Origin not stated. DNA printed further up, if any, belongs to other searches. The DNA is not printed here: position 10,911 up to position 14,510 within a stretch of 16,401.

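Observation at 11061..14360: Stand-alone 1099-aa HD phosphohydrolase + GHKL ATPase fusion: candidate undescribed defence/conflict protein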

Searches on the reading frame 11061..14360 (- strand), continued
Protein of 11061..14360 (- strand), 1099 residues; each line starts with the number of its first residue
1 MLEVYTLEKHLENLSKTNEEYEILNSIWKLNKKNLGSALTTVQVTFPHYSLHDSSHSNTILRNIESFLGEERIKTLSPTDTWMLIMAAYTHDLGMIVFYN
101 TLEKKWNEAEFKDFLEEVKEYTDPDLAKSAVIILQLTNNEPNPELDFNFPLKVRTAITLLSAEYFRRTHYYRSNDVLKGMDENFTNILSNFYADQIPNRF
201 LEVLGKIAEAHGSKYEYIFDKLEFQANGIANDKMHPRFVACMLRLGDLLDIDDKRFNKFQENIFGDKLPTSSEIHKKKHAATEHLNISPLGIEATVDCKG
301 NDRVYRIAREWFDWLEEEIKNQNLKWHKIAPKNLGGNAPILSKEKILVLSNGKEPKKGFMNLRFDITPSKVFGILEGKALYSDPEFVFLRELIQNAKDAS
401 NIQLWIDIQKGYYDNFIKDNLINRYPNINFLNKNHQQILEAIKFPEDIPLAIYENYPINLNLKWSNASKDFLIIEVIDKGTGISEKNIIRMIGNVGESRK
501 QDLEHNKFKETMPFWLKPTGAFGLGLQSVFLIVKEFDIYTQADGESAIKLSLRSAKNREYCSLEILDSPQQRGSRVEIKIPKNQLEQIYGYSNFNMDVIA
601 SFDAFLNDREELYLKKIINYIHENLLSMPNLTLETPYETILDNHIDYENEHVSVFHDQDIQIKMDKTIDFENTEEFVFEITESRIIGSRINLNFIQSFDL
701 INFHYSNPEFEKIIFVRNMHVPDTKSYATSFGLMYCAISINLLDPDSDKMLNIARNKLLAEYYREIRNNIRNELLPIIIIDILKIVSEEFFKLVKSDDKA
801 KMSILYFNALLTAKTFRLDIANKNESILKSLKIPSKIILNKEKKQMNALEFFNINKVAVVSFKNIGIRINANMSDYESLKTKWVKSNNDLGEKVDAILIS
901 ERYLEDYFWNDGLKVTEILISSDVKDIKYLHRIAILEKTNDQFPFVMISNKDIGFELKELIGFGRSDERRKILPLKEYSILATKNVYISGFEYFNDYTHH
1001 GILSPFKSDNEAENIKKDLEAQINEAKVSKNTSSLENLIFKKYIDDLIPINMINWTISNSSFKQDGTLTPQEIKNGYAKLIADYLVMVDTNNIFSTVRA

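Call 17: find_encoding_contigs(protein=P0088, flank=10000, max_places=4)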
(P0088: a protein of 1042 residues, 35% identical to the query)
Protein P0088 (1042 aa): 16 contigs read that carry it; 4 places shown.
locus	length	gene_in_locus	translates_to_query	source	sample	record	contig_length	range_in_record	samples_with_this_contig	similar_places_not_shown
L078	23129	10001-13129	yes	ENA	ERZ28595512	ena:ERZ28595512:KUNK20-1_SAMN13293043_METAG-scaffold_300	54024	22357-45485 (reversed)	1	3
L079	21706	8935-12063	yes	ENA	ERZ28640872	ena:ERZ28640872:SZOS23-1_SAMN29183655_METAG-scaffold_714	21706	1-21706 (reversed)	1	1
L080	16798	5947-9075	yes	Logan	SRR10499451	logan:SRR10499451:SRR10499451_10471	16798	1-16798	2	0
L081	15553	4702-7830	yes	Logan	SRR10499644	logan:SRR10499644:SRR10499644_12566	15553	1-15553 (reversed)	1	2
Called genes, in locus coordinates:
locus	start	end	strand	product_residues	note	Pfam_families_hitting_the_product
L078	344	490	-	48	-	-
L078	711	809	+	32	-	-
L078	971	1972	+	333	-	PF13310:Virulence_RhuM, PF02661:Fic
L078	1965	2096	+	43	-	-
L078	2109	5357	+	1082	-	PF13091:PLDc_2 (weak), PF04851:ResIII, PF00176:SNF2-rel_dom, PF00271:Helicase_C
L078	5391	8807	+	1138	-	PF02384:N6_Mtase (faint), PF07669:Eco57I, PF12950:TaqI_C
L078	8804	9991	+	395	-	-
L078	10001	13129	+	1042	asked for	PF24391:HD-CE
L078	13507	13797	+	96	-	PF13376:OmdA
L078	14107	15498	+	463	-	-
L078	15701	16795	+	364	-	PF02463:SMC_N, PF11398:DUF2813 (faint), PF13175:AAA_15, PF00005:ABC_tran (faint), PF13304:AAA_21, PF13175:AAA_15 (weak)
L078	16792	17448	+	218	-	PF14103:DUF4276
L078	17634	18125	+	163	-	PF10469:AKAP7_NLS (weak), PF02834:LigT_PEase, PF13563:2_5_RNA_ligase2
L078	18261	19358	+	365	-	PF00149:Metallophos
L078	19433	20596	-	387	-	PF02163:Peptidase_M50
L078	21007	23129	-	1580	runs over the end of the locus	PF09430:EMC7_beta-sandw (faint), PF13620:CarboxypepD_reg, PF13715:CarbopepD_reg_2, PF20598:DUF6795 (faint), PF13620:CarboxypepD_reg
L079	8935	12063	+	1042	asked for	PF24391:HD-CE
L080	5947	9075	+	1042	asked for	PF24391:HD-CE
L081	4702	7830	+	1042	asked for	PF24391:HD-CE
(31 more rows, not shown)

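Call 18: find_encoding_contigs(protein=P0043, flank=10000, max_places=2)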
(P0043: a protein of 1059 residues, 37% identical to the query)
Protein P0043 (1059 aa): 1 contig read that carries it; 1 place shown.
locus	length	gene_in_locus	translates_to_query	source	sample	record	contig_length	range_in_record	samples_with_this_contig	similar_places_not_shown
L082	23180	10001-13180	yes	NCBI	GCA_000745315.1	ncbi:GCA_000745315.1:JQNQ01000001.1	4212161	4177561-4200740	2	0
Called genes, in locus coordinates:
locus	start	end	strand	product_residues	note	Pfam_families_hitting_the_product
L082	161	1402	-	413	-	-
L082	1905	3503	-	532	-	PF18936:DUF5684, PF10502:Peptidase_S26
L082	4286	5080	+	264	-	PF00196:GerE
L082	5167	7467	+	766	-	PF00593:TonB_dep_Rec_b-barrel, PF14905:OMP_b-brl_3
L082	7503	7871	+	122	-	-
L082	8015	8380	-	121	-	-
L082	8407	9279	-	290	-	-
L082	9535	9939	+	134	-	PF13560:HTH_31, PF13443:HTH_26 (weak), PF01381:HTH_3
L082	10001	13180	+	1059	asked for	PF24391:HD-CE, PF13589:HATPase_c_3 (weak)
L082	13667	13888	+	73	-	-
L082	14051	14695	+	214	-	PF01791:DeoC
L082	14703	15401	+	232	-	PF01048:PNP_UDP_1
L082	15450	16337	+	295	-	PF13354:Beta-lactamase2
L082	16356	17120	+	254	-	PF06439:3keto-disac_hyd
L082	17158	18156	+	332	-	PF00248:Aldo_ket_red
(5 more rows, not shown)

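Call 19: find_encoding_contigs(protein=P0062, flank=10000, max_places=2)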
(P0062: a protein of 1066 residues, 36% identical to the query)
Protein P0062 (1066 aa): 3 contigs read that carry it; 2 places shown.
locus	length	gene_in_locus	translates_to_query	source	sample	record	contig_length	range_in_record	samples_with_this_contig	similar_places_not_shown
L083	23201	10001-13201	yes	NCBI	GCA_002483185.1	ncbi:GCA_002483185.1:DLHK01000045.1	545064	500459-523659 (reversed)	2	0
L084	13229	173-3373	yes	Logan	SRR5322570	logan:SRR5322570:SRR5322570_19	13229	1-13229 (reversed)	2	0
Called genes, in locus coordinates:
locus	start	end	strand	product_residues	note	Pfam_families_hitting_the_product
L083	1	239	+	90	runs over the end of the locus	-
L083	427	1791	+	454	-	-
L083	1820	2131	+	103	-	-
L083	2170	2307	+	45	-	-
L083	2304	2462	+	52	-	-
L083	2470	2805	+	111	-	-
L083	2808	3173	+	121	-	-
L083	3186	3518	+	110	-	-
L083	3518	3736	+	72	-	-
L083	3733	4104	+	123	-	-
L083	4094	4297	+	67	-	-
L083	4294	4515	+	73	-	-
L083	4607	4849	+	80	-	-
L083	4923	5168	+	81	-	-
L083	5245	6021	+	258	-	PF00145:DNA_methylase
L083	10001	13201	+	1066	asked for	PF24391:HD-CE, PF13589:HATPase_c_3 (weak)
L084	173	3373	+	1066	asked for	PF24391:HD-CE, PF13589:HATPase_c_3 (weak)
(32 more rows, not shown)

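Call 23: search_solved_structures(query=A1, max_evalue=1, show_alignments=2)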
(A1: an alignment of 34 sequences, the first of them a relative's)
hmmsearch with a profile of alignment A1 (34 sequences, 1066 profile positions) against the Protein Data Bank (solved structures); distinct sequences matched with E-value up to 1: 135 (the best 60 are shown).
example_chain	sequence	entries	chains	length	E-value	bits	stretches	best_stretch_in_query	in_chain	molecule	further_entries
3peh_A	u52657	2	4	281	7.2e-13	50.7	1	456-650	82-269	Endoplasmin homolog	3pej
2ior_A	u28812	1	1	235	1.3e-10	43.2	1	461-578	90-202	Chaperone protein htpG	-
3h80_A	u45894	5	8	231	3e-10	42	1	464-590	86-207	Heat shock protein 83-1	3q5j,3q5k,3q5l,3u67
1y4s_A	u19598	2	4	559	3.9e-10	41.6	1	465-781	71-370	Chaperone protein htpG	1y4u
2iop_A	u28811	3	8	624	5.8e-10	41.1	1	461-781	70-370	Chaperone protein htpG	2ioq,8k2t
4xc0_A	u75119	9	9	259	1.7e-09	39.5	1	455-590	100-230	Heat shock cognate 90 kDa protein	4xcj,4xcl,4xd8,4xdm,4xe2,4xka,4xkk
8x2r_A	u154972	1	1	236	5.2e-09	37.9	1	464-600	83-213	Heat shock protein HSP 90-alpha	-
5ggz_B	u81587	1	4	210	5.3e-09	37.9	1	464-599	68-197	Heat shock protein HSP 90-alpha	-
2yee_A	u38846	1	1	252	5.5e-09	37.8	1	464-609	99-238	HEAT SHOCK PROTEIN HSP 90-ALPHA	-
5lr1_A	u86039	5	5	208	6.6e-09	37.6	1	464-594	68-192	Heat shock protein HSP 90-alpha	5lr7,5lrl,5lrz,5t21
3k98_A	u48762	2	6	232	6.6e-09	37.5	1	464-600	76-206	Heat shock protein HSP 90-alpha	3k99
3tuh_A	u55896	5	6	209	6.6e-09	37.5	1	464-599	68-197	Heat shock protein HSP 90-alpha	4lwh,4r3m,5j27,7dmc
2yjw_A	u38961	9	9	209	6.7e-09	37.5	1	464-594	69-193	HEAT SHOCK PROTEIN HSP 90-ALPHA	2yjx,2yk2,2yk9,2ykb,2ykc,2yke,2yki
5j20_A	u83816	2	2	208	6.8e-09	37.5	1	464-594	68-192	Heat shock protein HSP 90-alpha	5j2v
4lwe_A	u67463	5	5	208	6.8e-09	37.5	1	464-599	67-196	Heat shock protein HSP 90-alpha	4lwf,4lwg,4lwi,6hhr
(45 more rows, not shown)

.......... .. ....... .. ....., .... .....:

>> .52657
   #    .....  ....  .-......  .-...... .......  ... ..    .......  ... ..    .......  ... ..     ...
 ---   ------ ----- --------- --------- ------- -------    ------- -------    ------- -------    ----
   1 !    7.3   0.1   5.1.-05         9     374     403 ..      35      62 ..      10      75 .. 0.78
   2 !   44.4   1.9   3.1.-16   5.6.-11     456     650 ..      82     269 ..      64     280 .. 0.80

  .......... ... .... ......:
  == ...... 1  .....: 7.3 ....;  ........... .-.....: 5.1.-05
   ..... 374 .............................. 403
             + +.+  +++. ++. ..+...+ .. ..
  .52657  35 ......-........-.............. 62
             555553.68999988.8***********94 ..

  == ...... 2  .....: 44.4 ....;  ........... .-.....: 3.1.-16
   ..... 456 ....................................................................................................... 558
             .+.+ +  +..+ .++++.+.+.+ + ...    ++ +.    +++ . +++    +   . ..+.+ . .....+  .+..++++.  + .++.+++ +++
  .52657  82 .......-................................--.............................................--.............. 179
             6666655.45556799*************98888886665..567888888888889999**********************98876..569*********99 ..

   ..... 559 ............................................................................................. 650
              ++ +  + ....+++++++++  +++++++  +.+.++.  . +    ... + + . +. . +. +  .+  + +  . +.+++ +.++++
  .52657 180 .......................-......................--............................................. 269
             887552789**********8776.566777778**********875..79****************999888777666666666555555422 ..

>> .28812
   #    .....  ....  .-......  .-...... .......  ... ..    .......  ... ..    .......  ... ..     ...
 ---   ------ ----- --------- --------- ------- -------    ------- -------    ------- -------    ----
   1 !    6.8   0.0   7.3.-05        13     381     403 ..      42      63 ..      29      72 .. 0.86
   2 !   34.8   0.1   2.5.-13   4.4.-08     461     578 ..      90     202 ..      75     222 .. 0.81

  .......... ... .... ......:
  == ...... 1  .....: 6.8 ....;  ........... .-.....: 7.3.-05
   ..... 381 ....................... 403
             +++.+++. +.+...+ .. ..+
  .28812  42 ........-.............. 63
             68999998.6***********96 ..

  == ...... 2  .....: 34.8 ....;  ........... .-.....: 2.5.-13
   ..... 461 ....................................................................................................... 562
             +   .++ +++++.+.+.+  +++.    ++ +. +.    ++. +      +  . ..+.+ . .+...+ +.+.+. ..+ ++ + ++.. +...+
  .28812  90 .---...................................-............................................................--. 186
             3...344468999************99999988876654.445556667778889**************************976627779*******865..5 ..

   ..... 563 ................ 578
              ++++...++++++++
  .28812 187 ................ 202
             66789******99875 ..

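Call 65: search_protein_families(library=padloc, alignment_id=A4, max_evalue=0.00001)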
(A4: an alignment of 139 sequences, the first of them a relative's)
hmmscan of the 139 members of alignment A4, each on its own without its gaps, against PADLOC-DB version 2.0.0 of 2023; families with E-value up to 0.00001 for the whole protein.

A. member 1, L001:1-2347:- (782 aa): 0 families

B. families by the number of members that match (of 139 scanned): 457 families (the first 25 are shown)
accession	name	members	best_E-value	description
PDLC04787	PDC-S01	3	1.7e-156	-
PDLC04789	PDC-S01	3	2.1e-44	-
PDLC04791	PDC-S01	3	4.4e-28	-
PDLC02980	AriA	3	3.1e-23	-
PDLC04792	PDC-S01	2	2.8e-202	-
PDLC03944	RmrA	2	3.5e-173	-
PDLC04786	PDC-S01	2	5.4e-121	-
PDLC03947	RmrA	2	1.7e-101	-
PDLC03948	RmrA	2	4.5e-91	-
PDLC03954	RmrA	2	6.8e-88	-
PDLC03951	RmrA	2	1.5e-85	-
PDLC03952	RmrA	2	6e-85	-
PDLC04788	PDC-S01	2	2.9e-84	-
PDLC03956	RmrA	2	5.8e-76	-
PDLC03949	RmrA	2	2.3e-71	-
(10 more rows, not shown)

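Call 66: search_protein_families(library=pfam, alignment_id=A4, max_evalue=0.00001)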
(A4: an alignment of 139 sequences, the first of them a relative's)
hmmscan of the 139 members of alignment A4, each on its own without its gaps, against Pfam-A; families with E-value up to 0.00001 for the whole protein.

A. member 1, L001:1-2347:- (782 aa): 2 families
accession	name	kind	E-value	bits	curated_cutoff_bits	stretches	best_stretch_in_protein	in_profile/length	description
PF02494.22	HYR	-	1.4e-27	96.2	21.7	1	395-471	2-81/81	HYR domain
PF23237.1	HYR_4C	-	2.9e-07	31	27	0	503-546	25-72/73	HYR-like domain with 4 cysteines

B. families by the number of members that match (of 139 scanned): 155 families (the first 25 are shown)
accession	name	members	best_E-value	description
PF18962.6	Por_Secre_tail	4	3.1e-14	Secretion system C-terminal sorting domain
PF13173.12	AAA_14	3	9.1e-34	AAA domain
PF13304.12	AAA_21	3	4.2e-22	AAA domain, putative AbiEii toxin, Type IV TA system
PF07669.17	Eco57I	2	3.1e-47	Eco57I restriction-modification methylase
PF07494.17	Reg_prop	2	5.4e-44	Two component regulator propeller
PF00892.27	EamA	2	2.8e-43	EamA-like transporter family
PF03062.24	MBOAT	2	6.9e-32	MBOAT, membrane-bound O-acyltransferase family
PF13635.12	DUF4143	2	2.8e-29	Domain of unknown function (DUF4143)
PF00005.33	ABC_tran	2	4.5e-27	ABC transporter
PF00589.27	Phage_integrase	2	5.1e-26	Phage integrase family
PF13175.12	AAA_15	2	2.7e-21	AAA ATPase domain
PF01381.28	HTH_3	2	1.8e-19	Helix-turn-helix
PF12833.13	HTH_18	2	1.3e-18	Helix-turn-helix domain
PF13749.12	HATPase_c_4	2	1.4e-18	Putative ATP-dependent DNA helicase recG C-terminal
PF04773.18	FecR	2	2.9e-17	FecR protein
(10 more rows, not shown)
